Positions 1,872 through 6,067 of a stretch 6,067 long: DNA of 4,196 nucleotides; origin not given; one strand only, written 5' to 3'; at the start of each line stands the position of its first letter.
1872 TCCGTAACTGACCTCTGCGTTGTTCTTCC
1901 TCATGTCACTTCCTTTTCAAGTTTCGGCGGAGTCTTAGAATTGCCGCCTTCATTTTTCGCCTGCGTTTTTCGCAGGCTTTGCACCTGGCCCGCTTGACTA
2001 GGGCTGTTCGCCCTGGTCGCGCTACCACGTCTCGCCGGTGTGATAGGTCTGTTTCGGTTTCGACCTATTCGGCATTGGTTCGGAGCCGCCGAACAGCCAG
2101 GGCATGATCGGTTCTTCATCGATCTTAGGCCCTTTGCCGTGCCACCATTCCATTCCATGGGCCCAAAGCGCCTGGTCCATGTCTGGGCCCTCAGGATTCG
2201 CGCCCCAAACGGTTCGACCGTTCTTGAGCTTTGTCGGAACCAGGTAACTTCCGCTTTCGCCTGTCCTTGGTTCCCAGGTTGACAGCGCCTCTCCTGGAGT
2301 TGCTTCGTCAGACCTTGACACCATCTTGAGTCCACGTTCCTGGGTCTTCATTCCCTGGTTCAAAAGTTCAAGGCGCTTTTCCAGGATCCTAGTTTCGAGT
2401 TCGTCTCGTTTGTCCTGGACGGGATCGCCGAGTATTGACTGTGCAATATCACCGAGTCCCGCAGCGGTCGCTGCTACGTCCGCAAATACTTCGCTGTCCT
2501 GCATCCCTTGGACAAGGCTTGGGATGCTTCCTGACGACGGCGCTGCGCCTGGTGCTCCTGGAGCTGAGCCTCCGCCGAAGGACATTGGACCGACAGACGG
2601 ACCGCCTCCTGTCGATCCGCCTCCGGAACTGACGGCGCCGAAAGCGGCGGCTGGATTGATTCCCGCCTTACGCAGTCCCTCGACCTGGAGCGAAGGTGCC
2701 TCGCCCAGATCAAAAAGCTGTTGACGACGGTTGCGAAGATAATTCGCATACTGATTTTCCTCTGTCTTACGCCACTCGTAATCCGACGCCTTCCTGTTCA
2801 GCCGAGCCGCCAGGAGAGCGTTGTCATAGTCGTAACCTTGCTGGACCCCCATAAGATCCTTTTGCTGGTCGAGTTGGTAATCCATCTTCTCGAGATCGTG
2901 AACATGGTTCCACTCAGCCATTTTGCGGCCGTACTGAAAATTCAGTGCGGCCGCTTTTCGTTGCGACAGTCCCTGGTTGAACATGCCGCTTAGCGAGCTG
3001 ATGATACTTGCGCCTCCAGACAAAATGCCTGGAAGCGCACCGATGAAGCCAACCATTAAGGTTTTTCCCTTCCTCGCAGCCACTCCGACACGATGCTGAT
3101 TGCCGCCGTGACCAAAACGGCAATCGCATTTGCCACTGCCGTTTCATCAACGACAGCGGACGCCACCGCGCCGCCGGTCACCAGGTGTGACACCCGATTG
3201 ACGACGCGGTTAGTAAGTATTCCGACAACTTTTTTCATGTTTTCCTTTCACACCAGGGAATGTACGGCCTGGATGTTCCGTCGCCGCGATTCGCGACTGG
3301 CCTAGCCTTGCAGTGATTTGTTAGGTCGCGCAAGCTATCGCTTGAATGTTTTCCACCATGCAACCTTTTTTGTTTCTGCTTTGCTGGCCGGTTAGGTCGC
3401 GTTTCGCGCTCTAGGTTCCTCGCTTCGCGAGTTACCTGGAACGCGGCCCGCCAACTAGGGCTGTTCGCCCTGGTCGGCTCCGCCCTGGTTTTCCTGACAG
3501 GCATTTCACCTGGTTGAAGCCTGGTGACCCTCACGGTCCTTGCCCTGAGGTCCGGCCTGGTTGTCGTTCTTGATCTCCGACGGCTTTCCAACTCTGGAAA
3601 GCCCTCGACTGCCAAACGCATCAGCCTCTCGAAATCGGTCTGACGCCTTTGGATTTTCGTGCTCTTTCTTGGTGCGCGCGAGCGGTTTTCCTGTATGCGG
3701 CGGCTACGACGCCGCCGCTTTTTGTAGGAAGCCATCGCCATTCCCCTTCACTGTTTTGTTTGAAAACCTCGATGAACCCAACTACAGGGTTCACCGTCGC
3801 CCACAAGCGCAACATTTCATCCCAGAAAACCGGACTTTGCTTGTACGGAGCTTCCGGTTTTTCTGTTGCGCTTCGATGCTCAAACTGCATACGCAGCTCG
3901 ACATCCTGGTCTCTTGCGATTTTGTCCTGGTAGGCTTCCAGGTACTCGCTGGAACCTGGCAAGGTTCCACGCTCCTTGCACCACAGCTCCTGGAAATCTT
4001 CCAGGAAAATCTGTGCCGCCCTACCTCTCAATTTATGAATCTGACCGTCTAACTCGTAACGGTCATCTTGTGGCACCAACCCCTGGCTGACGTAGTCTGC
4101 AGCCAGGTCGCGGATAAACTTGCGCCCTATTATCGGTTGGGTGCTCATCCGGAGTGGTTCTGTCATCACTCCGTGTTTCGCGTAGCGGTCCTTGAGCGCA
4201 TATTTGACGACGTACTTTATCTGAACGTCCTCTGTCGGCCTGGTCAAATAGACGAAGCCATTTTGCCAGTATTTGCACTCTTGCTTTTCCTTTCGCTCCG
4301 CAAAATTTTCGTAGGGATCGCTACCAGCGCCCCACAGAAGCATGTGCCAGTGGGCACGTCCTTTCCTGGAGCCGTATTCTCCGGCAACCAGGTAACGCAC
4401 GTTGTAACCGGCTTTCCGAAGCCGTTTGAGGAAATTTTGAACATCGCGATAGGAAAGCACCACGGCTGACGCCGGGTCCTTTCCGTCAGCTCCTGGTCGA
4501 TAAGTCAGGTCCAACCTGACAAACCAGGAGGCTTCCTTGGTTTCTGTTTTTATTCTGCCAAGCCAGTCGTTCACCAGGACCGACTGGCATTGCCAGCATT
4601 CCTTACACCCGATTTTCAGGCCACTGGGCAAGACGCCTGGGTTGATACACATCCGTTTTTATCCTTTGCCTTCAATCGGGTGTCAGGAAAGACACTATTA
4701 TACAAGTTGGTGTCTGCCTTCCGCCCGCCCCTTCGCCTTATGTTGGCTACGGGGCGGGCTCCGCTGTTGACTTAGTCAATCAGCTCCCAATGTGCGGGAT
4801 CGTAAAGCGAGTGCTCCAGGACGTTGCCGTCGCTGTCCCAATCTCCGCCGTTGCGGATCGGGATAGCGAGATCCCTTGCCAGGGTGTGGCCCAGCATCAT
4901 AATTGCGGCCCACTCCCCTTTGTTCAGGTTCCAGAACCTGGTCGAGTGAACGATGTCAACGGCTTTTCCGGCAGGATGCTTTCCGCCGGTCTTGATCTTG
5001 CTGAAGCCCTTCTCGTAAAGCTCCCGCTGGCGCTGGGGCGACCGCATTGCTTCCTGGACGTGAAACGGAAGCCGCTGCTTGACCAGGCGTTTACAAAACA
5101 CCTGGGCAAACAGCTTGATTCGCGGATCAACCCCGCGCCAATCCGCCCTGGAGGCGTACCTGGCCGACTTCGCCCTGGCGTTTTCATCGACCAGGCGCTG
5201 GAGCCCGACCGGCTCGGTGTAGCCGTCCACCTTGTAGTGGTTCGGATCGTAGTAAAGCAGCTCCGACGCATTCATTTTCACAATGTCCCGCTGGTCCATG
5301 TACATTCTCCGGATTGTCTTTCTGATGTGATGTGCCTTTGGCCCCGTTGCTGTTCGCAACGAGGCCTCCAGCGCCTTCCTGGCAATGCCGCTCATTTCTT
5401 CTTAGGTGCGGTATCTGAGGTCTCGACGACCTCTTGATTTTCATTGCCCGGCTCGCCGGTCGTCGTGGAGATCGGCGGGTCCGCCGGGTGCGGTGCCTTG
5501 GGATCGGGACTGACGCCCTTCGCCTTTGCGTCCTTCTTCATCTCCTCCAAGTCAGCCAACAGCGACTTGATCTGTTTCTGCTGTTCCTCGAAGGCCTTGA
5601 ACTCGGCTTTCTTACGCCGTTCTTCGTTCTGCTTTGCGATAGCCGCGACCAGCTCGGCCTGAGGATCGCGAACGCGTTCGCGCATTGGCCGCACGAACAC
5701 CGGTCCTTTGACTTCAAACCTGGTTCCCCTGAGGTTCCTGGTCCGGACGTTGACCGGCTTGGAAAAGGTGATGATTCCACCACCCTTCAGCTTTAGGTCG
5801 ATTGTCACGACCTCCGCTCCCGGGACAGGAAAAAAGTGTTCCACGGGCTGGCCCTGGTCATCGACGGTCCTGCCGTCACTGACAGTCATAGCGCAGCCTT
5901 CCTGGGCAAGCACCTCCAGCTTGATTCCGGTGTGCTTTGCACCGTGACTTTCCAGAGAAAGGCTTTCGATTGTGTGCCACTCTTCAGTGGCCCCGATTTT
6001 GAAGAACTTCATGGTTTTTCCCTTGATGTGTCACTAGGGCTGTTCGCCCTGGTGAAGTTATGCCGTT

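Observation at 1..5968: About 5-fold, strand-polarised over-representation of CCWGG, with the octamer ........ 9 times on the coding strand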

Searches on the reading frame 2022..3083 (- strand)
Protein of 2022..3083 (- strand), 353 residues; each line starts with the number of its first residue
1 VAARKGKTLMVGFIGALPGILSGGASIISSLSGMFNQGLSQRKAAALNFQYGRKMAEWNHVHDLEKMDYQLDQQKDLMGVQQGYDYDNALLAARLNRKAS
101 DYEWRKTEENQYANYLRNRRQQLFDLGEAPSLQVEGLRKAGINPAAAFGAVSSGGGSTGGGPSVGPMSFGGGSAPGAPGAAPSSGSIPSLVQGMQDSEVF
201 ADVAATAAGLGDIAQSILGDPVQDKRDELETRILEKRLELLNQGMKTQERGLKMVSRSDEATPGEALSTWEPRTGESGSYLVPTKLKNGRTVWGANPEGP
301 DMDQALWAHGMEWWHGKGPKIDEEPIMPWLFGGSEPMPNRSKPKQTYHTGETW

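Call 3: search_protein_families(library=pfam, proteins=[window:2022-3083:-], max_evalue=0.01)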
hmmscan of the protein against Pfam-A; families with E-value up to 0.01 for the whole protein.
window:2022-3083:- (353 aa): 0 families

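Call 4: search_protein_families(library=phrogs, proteins=[window:2022-3083:-], max_evalue=0.01)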
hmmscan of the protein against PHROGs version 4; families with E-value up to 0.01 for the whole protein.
window:2022-3083:- (353 aa): 1 family
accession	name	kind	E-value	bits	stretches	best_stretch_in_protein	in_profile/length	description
phrog_8693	-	tail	0.00012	23.1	1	132-177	49-94/258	pilot protein for DNA ejection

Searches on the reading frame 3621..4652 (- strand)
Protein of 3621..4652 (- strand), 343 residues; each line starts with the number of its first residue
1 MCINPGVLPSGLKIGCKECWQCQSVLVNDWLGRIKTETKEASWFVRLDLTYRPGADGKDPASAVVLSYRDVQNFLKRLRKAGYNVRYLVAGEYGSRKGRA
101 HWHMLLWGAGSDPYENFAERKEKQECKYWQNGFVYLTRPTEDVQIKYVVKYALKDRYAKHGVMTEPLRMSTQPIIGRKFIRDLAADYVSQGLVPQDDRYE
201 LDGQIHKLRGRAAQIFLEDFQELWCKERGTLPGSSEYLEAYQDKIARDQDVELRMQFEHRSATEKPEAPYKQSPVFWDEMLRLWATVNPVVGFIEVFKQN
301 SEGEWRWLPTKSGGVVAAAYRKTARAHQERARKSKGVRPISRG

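Call 3: search_protein_families(library=pfam, proteins=[window:3621-4652:-], max_evalue=0.01)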
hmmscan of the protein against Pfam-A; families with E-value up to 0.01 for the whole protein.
window:3621-4652:- (343 aa): 1 family
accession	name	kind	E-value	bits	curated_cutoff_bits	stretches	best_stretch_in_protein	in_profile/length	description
PF23343.2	REP_ORF2-G2P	-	3.4e-15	56.6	27.8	1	49-155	6-98/99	Replication-associated protein ORF2/G2P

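Call 4: search_protein_families(library=phrogs, proteins=[window:3621-4652:-], max_evalue=0.01)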
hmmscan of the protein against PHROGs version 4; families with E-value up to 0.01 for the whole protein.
window:3621-4652:- (343 aa): 3 families
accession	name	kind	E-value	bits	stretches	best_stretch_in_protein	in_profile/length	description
phrog_942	-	DNA, RNA and nucleotide metabolism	1.7e-33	117.7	1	10-191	85-282/501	replication initiation protein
phrog_29197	-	unknown function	1.1e-08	36.3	1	13-106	61-167/187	-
phrog_3584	-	DNA, RNA and nucleotide metabolism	0.00037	21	1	48-111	73-139/265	replication initiation protein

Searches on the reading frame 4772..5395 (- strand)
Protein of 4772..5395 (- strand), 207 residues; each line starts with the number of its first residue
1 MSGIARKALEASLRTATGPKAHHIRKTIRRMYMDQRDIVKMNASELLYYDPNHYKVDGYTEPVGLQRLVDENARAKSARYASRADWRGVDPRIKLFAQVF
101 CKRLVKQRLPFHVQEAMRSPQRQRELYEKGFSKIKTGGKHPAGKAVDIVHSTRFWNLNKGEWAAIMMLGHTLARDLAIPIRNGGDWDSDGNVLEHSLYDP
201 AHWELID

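Call 3: search_protein_families(library=pfam, proteins=[window:4772-5395:-], max_evalue=0.01)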
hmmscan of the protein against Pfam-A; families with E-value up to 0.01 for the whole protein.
window:4772-5395:- (207 aa): 0 families

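Call 4: search_protein_families(library=phrogs, proteins=[window:4772-5395:-], max_evalue=0.01)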
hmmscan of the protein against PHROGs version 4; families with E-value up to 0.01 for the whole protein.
window:4772-5395:- (207 aa): 3 families
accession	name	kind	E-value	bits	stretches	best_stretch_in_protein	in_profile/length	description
phrog_465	-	lysis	1.5e-14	55.1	1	85-206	52-166/292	endolysin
phrog_5115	-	moron, auxiliary metabolic gene and host takeover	0.0018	18.6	1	85-188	12-112/283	ferredoxin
phrog_2649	-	lysis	0.0025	18.7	1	85-171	9-107/261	endolysin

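Call 47: find_homologous_proteins(query=window:4772-5395:-, max_evalue=1e-8)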
Query window:4772-5395:- (207 aa): 17 proteins with E <= 1e-8 among 116 candidates.
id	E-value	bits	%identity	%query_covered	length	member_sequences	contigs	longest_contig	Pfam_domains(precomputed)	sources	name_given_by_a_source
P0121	3.2e-116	404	100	85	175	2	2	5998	-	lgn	-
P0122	1.0e-72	262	59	99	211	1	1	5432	-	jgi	jgi:peptidoglycan L-alanyl-D-glutamate endopeptidase CwlK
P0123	1.7e-72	262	59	99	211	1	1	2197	-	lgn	-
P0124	1.5e-50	190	55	79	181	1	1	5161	-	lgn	-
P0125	5.1e-21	93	44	61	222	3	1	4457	PF13539.12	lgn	-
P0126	1.3e-18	86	45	57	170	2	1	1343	PF13539.12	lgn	-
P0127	1.6e-17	82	41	63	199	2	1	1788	PF13539.12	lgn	-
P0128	4.8e-17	80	44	60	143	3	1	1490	PF02557.23,PF13539.12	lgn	-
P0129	6.1e-17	80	40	69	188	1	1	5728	PF13539.12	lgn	-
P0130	5.9e-16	77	39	68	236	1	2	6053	PF13539.12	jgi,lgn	-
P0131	1.7e-14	72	39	61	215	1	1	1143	PF13539.12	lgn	-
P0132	2.8e-14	71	38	60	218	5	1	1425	PF02557.23,PF13539.12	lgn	-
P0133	3.0e-14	71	30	88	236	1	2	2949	PF13539.12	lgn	-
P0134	1.0e-13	70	40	61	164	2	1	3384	PF13539.12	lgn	-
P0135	2.3e-13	68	37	65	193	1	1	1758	PF13539.12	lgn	-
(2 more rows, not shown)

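Call 48: find_encoding_contigs(protein=P0122, flank=10000, max_places=3)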
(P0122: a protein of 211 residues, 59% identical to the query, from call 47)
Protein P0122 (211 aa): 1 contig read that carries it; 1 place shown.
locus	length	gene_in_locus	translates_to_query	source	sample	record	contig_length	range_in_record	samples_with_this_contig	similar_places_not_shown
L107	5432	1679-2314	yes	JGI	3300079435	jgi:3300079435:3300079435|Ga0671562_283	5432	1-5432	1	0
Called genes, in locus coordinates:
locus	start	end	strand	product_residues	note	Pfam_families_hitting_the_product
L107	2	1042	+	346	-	?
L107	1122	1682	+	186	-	-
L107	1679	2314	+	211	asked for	-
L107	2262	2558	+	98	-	-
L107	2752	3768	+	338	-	PF23343:REP_ORF2-G2P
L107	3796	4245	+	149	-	-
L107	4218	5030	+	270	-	-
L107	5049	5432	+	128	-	?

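Call 49: find_encoding_contigs(protein=P0125, flank=10000, max_places=2)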
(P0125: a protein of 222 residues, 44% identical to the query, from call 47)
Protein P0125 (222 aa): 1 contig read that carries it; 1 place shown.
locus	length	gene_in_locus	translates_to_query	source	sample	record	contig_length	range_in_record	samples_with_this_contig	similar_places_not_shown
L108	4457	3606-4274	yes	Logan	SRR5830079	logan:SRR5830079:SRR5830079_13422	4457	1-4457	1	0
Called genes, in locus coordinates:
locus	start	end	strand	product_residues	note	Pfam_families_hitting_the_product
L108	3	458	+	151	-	?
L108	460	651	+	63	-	-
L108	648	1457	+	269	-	-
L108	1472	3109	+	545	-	-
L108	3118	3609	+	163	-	-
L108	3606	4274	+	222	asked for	PF13539:Peptidase_M15_4 (weak)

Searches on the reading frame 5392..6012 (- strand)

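Call 3: search_protein_families(library=pfam, proteins=[window:5392-6012:-], max_evalue=0.01)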
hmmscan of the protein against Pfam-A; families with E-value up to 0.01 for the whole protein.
window:5392-6012:- (206 aa): 1 family
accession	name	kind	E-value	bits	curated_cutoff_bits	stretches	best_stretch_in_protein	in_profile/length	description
PF05957.18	DUF883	-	0.009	16.4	25.4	0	145-166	4-25/53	DUF883 N-terminal domain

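Call 4: search_protein_families(library=phrogs, proteins=[window:5392-6012:-], max_evalue=0.01)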
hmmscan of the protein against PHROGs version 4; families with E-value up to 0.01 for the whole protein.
window:5392-6012:- (206 aa): 0 families
